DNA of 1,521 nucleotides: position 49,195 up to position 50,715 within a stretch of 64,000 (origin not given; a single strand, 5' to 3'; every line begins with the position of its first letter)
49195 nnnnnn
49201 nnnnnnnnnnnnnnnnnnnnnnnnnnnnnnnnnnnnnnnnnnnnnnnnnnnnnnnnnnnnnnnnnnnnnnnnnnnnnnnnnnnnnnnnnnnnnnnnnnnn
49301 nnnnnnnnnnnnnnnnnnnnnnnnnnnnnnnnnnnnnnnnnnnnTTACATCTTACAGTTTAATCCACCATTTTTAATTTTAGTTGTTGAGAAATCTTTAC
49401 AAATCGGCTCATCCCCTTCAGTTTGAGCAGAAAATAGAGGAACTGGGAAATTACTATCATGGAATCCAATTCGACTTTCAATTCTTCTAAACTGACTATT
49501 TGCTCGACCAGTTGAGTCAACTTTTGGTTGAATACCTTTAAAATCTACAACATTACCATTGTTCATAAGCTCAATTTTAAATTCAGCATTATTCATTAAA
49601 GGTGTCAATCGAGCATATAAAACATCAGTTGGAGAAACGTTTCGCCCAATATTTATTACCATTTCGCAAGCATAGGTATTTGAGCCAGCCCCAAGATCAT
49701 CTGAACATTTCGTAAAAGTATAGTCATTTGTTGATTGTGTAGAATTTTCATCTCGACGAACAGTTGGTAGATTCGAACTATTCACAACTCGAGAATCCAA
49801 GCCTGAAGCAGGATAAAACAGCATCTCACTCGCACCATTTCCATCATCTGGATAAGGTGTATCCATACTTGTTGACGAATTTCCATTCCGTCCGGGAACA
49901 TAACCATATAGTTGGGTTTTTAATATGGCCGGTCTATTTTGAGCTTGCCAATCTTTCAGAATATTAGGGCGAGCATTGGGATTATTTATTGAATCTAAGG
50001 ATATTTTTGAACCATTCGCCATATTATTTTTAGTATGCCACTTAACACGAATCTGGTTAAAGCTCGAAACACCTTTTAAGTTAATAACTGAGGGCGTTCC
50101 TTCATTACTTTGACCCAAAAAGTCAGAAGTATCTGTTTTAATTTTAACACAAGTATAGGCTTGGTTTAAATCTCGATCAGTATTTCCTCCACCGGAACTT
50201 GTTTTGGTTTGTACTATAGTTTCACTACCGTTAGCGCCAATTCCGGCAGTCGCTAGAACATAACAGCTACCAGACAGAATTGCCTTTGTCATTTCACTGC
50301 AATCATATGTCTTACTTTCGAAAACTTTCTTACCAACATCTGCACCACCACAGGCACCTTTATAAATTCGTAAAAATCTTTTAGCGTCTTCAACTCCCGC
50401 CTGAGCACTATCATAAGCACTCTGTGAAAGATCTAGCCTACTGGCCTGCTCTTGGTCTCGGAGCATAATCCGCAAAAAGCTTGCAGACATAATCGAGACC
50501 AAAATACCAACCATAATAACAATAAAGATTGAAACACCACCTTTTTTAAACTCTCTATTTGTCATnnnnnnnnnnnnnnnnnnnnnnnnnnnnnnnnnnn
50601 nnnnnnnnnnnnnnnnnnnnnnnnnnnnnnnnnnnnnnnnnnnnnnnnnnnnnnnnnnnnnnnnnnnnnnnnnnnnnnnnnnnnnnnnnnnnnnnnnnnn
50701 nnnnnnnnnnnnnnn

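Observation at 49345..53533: Tightly coupled three-gene envelope module: anchored 140-aa protein, 824-aa secreted protein and a PilX-like protein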

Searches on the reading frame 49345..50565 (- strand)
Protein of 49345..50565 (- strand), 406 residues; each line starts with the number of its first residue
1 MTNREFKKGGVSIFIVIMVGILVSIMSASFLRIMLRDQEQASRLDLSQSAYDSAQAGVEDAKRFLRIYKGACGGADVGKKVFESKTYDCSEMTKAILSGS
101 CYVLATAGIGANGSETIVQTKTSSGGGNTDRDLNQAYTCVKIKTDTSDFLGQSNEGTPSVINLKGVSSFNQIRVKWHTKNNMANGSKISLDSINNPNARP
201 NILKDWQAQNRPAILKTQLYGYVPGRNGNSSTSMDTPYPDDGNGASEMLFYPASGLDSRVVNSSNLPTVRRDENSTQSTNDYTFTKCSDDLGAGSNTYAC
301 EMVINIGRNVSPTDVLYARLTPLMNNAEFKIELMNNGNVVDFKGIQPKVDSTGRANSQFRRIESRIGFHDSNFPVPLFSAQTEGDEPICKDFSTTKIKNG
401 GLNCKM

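Call 3: search_protein_families(library=pfam, proteins=[window:49345-50565:-], max_evalue=1)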
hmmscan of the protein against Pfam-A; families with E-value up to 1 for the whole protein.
window:49345-50565:- (406 aa): 0 families

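Call 4: search_protein_families(library=ncbifam, proteins=[window:49345-50565:-], max_evalue=1)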
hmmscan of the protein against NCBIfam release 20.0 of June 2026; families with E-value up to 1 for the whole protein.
window:49345-50565:- (406 aa): 0 families

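Call 7: find_homologous_proteins(query=window:49345-50565:-)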
Query window:49345-50565:- (406 aa): 3795 proteins with E <= 0.001 among 6129 candidates; the best 120 are listed.
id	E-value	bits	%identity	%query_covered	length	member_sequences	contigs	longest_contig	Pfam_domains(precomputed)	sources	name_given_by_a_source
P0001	4.0e-260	880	96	100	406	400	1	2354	-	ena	-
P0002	3.6e-242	821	92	100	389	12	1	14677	-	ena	-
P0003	2.7e-239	812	87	100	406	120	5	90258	-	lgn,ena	-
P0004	5.6e-219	745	81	99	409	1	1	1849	-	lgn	-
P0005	5.1e-200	682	73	99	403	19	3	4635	-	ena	-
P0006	2.6e-196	670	71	99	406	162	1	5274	-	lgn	-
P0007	1.7e-181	621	67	100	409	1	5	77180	-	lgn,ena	-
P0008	2.4e-181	621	67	100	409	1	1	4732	-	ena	-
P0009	8.2e-181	619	67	100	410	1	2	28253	-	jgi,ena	jgi:hypothetical protein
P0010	1.4e-180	618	67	100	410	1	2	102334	-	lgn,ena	-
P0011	1.7e-180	618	67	100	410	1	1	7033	-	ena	-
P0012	1.7e-180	618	67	100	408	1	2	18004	-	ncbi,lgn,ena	-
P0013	1.9e-180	618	67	100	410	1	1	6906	-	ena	-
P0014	2.2e-180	618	67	100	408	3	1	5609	-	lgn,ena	-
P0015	3.5e-180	617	67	100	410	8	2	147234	-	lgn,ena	-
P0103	2.7e-174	598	63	100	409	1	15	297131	-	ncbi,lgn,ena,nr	ncbi:MAG: hypothetical protein HXK96_00970 [Candidatus Nanogingivalaceae bacterium]|nr:hypothetical 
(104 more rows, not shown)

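Call 22: search_solved_structures(query=window:49345-50565:-, max_evalue=10)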
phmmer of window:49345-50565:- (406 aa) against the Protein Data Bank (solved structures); distinct sequences matched with E-value up to 10: 1.
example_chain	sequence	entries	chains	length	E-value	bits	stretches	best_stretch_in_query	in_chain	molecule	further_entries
6hsw_A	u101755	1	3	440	0.44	12.6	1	204-246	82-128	Carbohydrate esterase family 15 domain protein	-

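Call 24: find_encoding_contigs(protein=P0103, flank=8000, max_places=2)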
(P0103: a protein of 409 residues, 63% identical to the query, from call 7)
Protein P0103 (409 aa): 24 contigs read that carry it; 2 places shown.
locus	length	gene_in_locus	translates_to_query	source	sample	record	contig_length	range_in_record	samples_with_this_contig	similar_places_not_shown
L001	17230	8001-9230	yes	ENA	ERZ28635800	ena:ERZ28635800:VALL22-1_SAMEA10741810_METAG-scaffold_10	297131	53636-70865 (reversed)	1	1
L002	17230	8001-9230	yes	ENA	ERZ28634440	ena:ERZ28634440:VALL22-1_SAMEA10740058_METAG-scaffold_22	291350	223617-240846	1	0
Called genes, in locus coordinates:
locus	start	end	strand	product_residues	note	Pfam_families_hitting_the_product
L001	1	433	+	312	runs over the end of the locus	PF00070:Pyr_redox (faint), PF00890:FAD_binding_2 (faint), PF01946:Thi4 (faint), PF07992:Pyr_redox_2, PF12831:FAD_oxidored (weak), PF13450:NAD_binding_8 (weak), PF13738:Pyr_redox_3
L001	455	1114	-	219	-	PF12686:DUF3800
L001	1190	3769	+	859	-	PF02739:5_3_exonuc_N, PF01367:5_3_exonuc, PF00476:DNA_pol_A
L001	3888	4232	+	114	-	-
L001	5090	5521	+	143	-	-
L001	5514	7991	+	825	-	-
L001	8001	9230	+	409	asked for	-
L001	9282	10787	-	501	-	PF12072:RNase_Y_N, PF08668:HDOD (faint), PF00013:KH_1, PF01966:HD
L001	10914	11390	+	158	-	-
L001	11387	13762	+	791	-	PF13173:AAA_14 (faint), PF13401:AAA_22 (faint), PF00004:AAA (weak), PF17871:AAA_lid_9 (weak), PF00004:AAA (weak), PF07724:AAA_2, PF07728:AAA_5, PF10431:ClpB_D2-small, +3 more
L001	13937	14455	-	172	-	-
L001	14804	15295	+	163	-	-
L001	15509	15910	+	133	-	-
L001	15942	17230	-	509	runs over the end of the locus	PF01381:HTH_3, PF12844:HTH_19, PF13560:HTH_31, PF00275:EPSP_synthase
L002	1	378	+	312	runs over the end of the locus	PF00070:Pyr_redox (faint), PF00890:FAD_binding_2 (faint), PF01946:Thi4 (faint), PF07992:Pyr_redox_2, PF12831:FAD_oxidored (weak), PF13450:NAD_binding_8 (weak), PF13738:Pyr_redox_3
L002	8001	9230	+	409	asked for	-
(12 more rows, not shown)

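Call 25: search_protein_representatives(protein=window:49345-50565:-)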
Query: 406 residues. Proteins with E-value up to 0.001 (for the whole library): 1803; up to 1e-10: 939; up to 1e-30: 343. The best 150 are listed.
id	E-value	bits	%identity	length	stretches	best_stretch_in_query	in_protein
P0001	1.3e-260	880.1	96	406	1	1-406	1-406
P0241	1.6e-92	326.8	45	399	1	2-403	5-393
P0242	8.6e-87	307.9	46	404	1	3-404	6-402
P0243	6.4e-84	298.5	45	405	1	2-405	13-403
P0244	4.0e-80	286.0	44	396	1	5-402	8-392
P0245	3.3e-76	273.1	43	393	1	4-401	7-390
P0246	2.7e-74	266.8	44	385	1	5-396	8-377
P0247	1.3e-67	244.8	40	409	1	4-398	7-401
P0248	3.7e-64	233.4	40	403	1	3-401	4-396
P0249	2.8e-62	227.3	39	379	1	4-395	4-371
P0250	1.2e-61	225.2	40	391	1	3-391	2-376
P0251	4.0e-60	220.2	42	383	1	6-395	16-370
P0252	3.7e-59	217.0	39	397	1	3-392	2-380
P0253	2.4e-58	214.3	41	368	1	7-399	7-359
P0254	2.6e-58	214.2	37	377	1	4-400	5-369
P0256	2.7e-56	207.6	36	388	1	7-395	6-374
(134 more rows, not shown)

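Call 29: search_solved_structures(query=A2, max_evalue=10, show_alignments=3)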
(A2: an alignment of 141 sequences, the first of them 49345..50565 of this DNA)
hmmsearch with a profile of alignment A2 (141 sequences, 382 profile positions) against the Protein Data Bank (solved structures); distinct sequences matched with E-value up to 10: 6.
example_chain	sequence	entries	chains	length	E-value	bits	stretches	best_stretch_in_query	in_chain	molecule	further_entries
1sfl_A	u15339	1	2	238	0.82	12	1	151-217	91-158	3-dehydroquinate dehydratase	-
1sfj_A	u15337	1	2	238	0.83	12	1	151-217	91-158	3-dehydroquinate dehydratase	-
6sfh_A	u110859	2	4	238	1.1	11.6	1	152-217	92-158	3-dehydroquinate dehydratase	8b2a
3j2w_E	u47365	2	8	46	2.3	10.6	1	7-34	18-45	Glycoprotein E1 | E1 envelope glycoprotein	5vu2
3h90_A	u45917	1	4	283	3.9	9.8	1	17-48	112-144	Ferrous-iron efflux pump fieF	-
2qfi_A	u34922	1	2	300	4.2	9.7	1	17-48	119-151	Ferrous-iron efflux pump fieF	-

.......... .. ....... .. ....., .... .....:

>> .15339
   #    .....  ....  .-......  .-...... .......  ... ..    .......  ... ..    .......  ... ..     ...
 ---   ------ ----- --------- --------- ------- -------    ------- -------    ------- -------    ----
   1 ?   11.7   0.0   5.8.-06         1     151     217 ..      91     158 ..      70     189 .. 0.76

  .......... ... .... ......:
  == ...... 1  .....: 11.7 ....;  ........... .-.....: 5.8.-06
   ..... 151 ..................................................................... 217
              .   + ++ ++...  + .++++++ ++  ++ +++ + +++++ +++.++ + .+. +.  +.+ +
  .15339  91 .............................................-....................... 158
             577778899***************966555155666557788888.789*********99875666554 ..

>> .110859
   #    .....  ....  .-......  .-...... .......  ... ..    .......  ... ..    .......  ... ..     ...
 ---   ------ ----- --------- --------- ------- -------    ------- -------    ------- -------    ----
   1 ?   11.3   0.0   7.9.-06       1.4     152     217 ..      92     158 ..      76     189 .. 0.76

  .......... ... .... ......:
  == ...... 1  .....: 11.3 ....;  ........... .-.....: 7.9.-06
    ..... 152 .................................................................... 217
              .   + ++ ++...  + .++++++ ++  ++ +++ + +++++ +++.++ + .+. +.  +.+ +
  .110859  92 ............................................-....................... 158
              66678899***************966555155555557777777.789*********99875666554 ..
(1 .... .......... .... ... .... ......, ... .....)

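Call 30: find_related_loci(query=A2, collection=genome_contigs, flank=8000)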
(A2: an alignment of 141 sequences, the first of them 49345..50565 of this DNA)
Query A2 (406 aa) in genome_contigs; peptide patterns used: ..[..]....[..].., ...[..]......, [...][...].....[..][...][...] (x = any residue, [..] = any of these).
592 stretches matched a pattern (row limit reached: there are more); 512 encode a relative of the query (tblastn E <= 1e-3); the best 80 are kept; 80 distinct loci.
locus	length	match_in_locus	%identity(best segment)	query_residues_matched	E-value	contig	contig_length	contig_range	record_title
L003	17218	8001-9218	98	1-406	0e+0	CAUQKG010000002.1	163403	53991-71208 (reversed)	MAG TPA_asm: uncultured Candidatus Saccharimonas sp. isolate ERR9969088_bin.25_MetaWRAP_v1.3_MAG genome assembly, contig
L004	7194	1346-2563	97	1-406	0e+0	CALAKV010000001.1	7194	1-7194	MAG TPA_asm: uncultured bacterium isolate SRR8114071_bin.2_CONCOCT_v1.1_MAG genome assembly, contig: ERZ1740198.523, who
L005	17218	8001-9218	97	1-406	0e+0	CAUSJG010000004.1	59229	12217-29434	MAG TPA_asm: uncultured Candidatus Saccharimonas sp. isolate SRR5395404_bin.5_MetaWRAP_v1.3_MAG genome assembly, contig:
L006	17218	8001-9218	97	1-406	0e+0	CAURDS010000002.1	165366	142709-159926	MAG TPA_asm: uncultured Candidatus Saccharimonas sp. isolate ERR9968699_bin.37_MetaWRAP_v1.3_MAG genome assembly, contig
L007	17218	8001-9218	97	1-406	0e+0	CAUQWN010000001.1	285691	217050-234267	MAG TPA_asm: uncultured Candidatus Saccharimonas sp. isolate ERR9968821_bin.16_MetaWRAP_v1.3_MAG genome assembly, contig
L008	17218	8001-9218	97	1-406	0e+0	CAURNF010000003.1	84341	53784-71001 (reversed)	MAG TPA_asm: uncultured Candidatus Saccharimonas sp. isolate ERR9968775_bin.15_MetaWRAP_v1.3_MAG genome assembly, contig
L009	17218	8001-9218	97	1-406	0e+0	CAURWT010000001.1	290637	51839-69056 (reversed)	MAG TPA_asm: uncultured Candidatus Saccharimonas sp. isolate ERR9969181_bin.14_MetaWRAP_v1.3_MAG genome assembly, contig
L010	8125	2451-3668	96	1-406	0e+0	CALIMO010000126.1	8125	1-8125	MAG TPA_asm: uncultured bacterium isolate ERR589625_bin.51_CONCOCT_v1.1_MAG genome assembly, contig: ERZ773010.3933, who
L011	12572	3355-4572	96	1-406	0e+0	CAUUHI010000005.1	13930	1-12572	MAG TPA_asm: uncultured Candidatus Saccharimonas sp. isolate ERR10228885_bin.30_MetaWRAP_v1.3_MAG genome assembly, conti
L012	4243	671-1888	94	1-406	0e+0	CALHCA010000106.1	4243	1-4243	MAG TPA_asm: uncultured bacterium isolate ERR589597_bin.93_CONCOCT_v1.1_MAG genome assembly, contig: ERZ772836.9833, who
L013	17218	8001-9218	97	1-406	0e+0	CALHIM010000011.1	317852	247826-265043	MAG TPA_asm: uncultured bacterium isolate ERR589717_bin.135_CONCOCT_v1.1_MAG genome assembly, contig: ERZ773250.2, whole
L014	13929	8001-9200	70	6-406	0e+0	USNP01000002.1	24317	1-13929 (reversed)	uncultured bacterium isolate UMGS1907 genome assembly, contig: NODE_48_length_24317_cov_4.748001, whole genome shotgun s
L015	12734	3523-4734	66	2-405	0e+0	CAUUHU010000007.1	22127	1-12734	MAG TPA_asm: uncultured Candidatus Saccharibacteria bacterium isolate ERR10228827_bin.8_MetaWRAP_v1.3_MAG genome assembl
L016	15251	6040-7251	66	2-405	0e+0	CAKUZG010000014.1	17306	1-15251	MAG: uncultured Candidatus Saccharibacteria bacterium isolate REFINED_METABAT215_TOP10_CONTIGS_1500_ASSEMBLY_K77_MERGED_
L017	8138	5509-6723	63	2-405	0e+0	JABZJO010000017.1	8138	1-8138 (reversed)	MAG: Candidatus Nanogingivalaceae bacterium isolate JCVI_32_bin.33 NODE_4313_length_8138_cov_24.856489, whole genome sho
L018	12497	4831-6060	50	4-406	2e-122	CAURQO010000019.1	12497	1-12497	MAG TPA_asm: uncultured bacterium isolate ERR9969214_bin.1_MetaWRAP_v1.3_MAG genome assembly, contig: ERZ21616163.1026,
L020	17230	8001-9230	48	4-405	2e-119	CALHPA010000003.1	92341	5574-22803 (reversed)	MAG TPA_asm: uncultured bacterium isolate ERR589661_bin.16_CONCOCT_v1.1_MAG genome assembly, contig: ERZ773081.48, whole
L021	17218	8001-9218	48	7-405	6e-114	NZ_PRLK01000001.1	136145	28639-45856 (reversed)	Candidatus Nanogingivalis gingivitcus strain TM7_CMJM_G6_1_HOT_870 G6CMJM_1, whole genome shotgun sequence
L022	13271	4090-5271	42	2-406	1e-98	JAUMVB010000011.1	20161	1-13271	MAG: bacterium isolate S12M_Sa_9 NODE_588_length_20161_cov_24.173481, whole genome shotgun sequence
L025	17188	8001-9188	43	4-406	2e-94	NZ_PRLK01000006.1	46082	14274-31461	Candidatus Nanogingivalis gingivitcus strain TM7_CMJM_G6_1_HOT_870 G6CMJM_6, whole genome shotgun sequence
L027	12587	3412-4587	43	5-404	1e-93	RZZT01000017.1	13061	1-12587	MAG: Candidatus Saccharibacteria bacterium isolate INTA.CYC.001 contig-100_4101, whole genome shotgun sequence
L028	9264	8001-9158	42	1-398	4e-93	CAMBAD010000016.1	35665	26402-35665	MAG: uncultured Streptococcus sp. isolate SRR15732359_bin.4_metaWRAP_v1.3_MAG genome assembly, contig: ERZ9426291.220, w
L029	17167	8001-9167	41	5-405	1e-90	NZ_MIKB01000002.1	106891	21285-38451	Enterococcus quebecensis strain LMG 26306 10, whole genome shotgun sequence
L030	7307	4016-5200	42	1-404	4e-90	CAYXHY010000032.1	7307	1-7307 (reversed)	MAG TPA_asm: uncultured Candidatus Saccharibacteria bacterium isolate SRP263991_co7_176 genome assembly, contig: NODE_22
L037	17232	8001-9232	41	1-405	3e-94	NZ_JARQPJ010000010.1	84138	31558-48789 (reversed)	Streptococcus suis strain YS259 NODE_10_length_84138_cov_272.724795, whole genome shotgun sequence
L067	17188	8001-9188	33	7-395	9e-58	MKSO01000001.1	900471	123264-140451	MAG: Candidatus Saccharibacteria bacterium 47-87 scnpilot_cont_500_p_scaffold_55, whole genome shotgun sequence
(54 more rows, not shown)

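Call 33: predict_structure(alignment_id=A2)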
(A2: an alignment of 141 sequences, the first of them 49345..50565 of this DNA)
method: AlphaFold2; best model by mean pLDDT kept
length: 406 residues; sequences in the alignment: 141
mean_pLDDT: 85.8   pTM: 0.82
mean pLDDT of the five models: 85.8, 84.9, 84.1, 82.5, 82.4
residues with pLDDT >= 90: 246; 70-90: 84; 50-70: 72; < 50: 4
segments of 3 or more residues with pLDDT < 50: 1-3
pLDDT, mean of each block of 10 residues (from residue 1): 57 92 97 96 96 97 95 87 91 96 93 91 63 90 98 94 97 96 89 71 78 94 81 80 88 80 78 66 90 85 95 95 96 97 97 97 90 59 61 56 57
secondary structure, 60 per line:
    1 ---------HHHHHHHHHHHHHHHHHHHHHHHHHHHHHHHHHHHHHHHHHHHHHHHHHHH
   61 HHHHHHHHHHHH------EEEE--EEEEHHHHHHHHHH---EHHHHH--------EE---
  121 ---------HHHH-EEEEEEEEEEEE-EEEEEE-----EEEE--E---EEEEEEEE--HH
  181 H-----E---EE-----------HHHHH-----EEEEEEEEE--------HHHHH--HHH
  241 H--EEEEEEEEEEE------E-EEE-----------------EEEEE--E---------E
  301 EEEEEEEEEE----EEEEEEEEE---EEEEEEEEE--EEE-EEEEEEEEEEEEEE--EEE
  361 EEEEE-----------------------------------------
elements in order: H10-72 E79-82 E85-88 H89-98 H103-107 H130-133 E135-146 E148-153 E159-162 E169-176 H204-208 E214-222 H231-235 H238-241 E244-254 E263-265 E283-287 E300-310 E315-323 E327-335 E338-340 E342-355 E358-365

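Call 36: search_protein_families(library=pfam, proteins=[L067:4864-5760:+, L067:5821-6618:+, L067:6612-7232:+, L067:7216-7965:+, L067:7965-9224:+, L067:9366-10292:-, L067:10340-11134:+], max_evalue=0.1)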
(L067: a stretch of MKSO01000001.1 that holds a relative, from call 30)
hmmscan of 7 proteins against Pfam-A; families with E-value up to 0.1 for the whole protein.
L067:4864-5760:+ (298 aa): 3 families
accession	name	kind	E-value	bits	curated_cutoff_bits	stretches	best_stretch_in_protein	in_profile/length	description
PF06750.18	A24_N_bact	-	2.5e-21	76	23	1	16-122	1-82/84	Bacterial Peptidase A24 N-terminal domain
PF01478.23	Peptidase_A24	-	2.2e-08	34.9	26.5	1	144-253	4-104/104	Type IV leader peptidase family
PF07344.16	Amastin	-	0.028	14.7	27.2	1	165-243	74-156/157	Amastin surface glycoprotein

L067:5821-6618:+ (265 aa): 1 family
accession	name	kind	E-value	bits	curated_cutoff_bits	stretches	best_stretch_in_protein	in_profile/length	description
PF07963.17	N_methyl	-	0.024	14.7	21.2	1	5-28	3-26/27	Prokaryotic N-terminal methylation motif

L067:6612-7232:+ (206 aa): 1 family
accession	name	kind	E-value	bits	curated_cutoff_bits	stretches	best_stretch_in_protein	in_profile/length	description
PF07963.17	N_methyl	-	0.0016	18.4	21.2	1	7-31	3-27/27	Prokaryotic N-terminal methylation motif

L067:7216-7965:+ (249 aa): 1 family
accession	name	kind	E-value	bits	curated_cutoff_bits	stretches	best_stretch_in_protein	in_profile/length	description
PF07963.17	N_methyl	-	2.5e-06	27.3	21.2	1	8-32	2-26/27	Prokaryotic N-terminal methylation motif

L067:7965-9224:+ (419 aa): 0 families

L067:9366-10292:- (308 aa): 5 families
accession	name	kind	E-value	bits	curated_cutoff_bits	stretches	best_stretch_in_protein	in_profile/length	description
PF00589.27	Phage_integrase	-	1.9e-44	151.9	27.1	1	119-295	2-171/172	Phage integrase family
PF02899.23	Phage_int_SAM_1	-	5.2e-09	36.7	22.3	1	14-97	3-82/83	Phage integrase, N-terminal SAM-like domain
PF13102.12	Phage_int_SAM_5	-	1.3e-08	35.5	22.3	1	9-101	3-89/98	Phage integrase SAM-like domain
PF13495.12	Phage_int_SAM_4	-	1.1e-07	32.6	27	1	14-99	4-83/85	Phage integrase, N-terminal SAM-like domain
PF11917.13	DUF3435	-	0.065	12.6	25.8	1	209-292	153-238/418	Protein of unknown function (DUF3435)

L067:10340-11134:+ (264 aa): 2 families
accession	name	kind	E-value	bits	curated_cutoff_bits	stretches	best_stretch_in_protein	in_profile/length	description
PF02673.24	BacA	-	3.5e-70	237.1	33.4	1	7-255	1-257/257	Bacitracin resistance protein BacA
PF06570.16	DUF1129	-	0.063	13.3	29.1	1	110-158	115-162/207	Protein of unknown function (DUF1129)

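Call 38: fold_search(model_id=the predicted structure, library=pdb)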
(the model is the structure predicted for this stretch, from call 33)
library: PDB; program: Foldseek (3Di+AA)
matches with E <= 10: 801; with E <= 0.001: 0
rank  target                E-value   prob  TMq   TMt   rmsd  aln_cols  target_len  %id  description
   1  6ncl_f8               2.0e-02  0.25  0.15  0.14  14.1       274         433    6  Near-atomic structure of icosahedrally averaged PBCV-1 capsid (released 2019-01-30)
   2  4weu_A                2.2e-02  0.04  0.08  0.10  21.3       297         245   10  Co-complex structure of the F4 fimbrial adhesin FaeG variant ad with llama single domain antibody V3 (released 2015-02-04)
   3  6ncl_d0               2.6e-02  0.18  0.15  0.14  13.7       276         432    6  Near-atomic structure of icosahedrally averaged PBCV-1 capsid (released 2019-01-30)
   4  2bbd_A                3.5e-02  0.51  0.18  0.22  13.6       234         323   12  Crystal Structure of the STIV MCP (released 2005-12-06)
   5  6ncl_f9               3.7e-02  0.16  0.15  0.15  14.1       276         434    6  Near-atomic structure of icosahedrally averaged PBCV-1 capsid (released 2019-01-30)
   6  5tiq_B                4.7e-02  0.11  0.13  0.13  14.6       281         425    7  The Structure of the Major Capsid protein of PBCV-1 (released 2017-10-18)
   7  8zb6_B                5.0e-02  0.12  0.13  0.18  14.6       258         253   12  Yeast-expressed polio type 2 stabilized virus-like particles (released 2024-09-18)
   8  8k2f                  5.0e-02  0.09  0.12  0.10  16.8       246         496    9  Crystal structure of Group 1 oligosaccharide-releasing beta-N-acetylgalactosaminidase NgaCa from Cohnella abietis, apo 1 (released 2024-04-24)
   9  6ncl_d1               6.6e-02  0.11  0.14  0.13  13.8       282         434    7  Near-atomic structure of icosahedrally averaged PBCV-1 capsid (released 2019-01-30)
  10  8hif_U1               7.4e-02  0.15  0.15  0.14  15.1       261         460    6  One asymmetric unit of Singapore grouper iridovirus capsid (released 2023-04-19)
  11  6ncl_d2               7.4e-02  0.11  0.14  0.13  14.1       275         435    6  Near-atomic structure of icosahedrally averaged PBCV-1 capsid (released 2019-01-30)
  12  3gea_B                7.4e-02  0.03  0.09  0.12  21.6       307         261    9  Donor strand complemented FaeG monomer of F4 variant ad (released 2009-10-20)
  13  1m4x_A                8.9e-02  0.13  0.15  0.15  14.0       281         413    7  PBCV-1 virus capsid, quasi-atomic model (released 2002-12-04)
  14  5fx8_U                8.9e-02  0.08  0.13  0.16  18.2       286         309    8  Complete structure of manganese lipoxygenase of Gaeumannomyces graminis and partial structure of zonadhesin of Komagat (released 2016-06-22)
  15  7s78_B                8.9e-02  0.03  0.08  0.05  18.5       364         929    6  Structure of a cell-entry defective human adenovirus provides insights into precursor proteins and capsid maturation (released 2021-12-01)
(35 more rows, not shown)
